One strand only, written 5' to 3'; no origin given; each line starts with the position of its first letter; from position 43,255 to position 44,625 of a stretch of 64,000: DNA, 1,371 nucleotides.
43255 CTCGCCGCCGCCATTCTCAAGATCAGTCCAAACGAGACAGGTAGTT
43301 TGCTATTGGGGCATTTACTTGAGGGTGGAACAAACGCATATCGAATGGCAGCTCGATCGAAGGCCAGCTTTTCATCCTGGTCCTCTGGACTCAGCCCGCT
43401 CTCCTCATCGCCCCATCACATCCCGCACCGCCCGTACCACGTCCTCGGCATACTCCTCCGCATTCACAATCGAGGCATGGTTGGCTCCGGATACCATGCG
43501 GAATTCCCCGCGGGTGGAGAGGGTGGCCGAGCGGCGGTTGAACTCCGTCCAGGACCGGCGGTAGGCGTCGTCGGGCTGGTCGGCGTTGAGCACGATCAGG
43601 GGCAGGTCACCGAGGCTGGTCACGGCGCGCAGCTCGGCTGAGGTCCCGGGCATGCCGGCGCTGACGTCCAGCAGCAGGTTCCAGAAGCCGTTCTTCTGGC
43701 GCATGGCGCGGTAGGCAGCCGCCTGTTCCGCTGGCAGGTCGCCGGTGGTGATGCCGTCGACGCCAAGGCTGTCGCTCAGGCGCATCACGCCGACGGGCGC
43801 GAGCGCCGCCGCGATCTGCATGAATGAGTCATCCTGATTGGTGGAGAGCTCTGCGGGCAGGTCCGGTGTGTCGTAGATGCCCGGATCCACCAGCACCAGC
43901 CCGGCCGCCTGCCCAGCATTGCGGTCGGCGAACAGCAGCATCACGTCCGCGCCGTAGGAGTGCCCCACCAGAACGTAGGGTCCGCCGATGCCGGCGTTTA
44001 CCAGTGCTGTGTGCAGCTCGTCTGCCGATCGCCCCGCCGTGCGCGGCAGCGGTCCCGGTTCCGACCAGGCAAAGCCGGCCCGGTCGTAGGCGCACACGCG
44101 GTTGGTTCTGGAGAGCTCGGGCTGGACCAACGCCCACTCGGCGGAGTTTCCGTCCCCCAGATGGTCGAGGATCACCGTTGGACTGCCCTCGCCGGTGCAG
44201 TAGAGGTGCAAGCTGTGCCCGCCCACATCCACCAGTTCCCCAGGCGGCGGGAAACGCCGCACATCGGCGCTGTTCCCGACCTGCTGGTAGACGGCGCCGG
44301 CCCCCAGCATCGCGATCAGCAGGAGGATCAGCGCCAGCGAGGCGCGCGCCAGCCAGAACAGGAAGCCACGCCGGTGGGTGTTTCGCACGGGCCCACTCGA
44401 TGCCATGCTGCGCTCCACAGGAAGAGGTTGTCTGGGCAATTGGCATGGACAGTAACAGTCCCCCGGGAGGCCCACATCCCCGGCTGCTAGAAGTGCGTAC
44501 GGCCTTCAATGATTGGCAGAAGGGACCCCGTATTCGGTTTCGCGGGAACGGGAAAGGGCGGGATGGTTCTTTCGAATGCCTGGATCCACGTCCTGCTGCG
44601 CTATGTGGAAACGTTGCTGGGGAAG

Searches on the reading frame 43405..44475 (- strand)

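Call 55: search_protein_families(library=pfam, proteins=[window:43405-44475:-])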
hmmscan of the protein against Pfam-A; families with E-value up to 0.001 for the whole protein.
window:43405-44475:- (356 aa): 3 families
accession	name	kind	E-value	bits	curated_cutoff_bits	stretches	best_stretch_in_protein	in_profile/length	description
PF12697.13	Abhydrolase_6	-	2.1e-11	45.4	26.3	1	110-344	10-216/217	Alpha/beta hydrolase family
PF00561.26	Abhydrolase_1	-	1.2e-09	38.6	25.8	1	105-215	7-114/245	alpha/beta hydrolase fold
PF12146.15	Hydrolase_4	-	1.2e-05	25.2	27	1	126-208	33-119/239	Serine aminopeptidase, S33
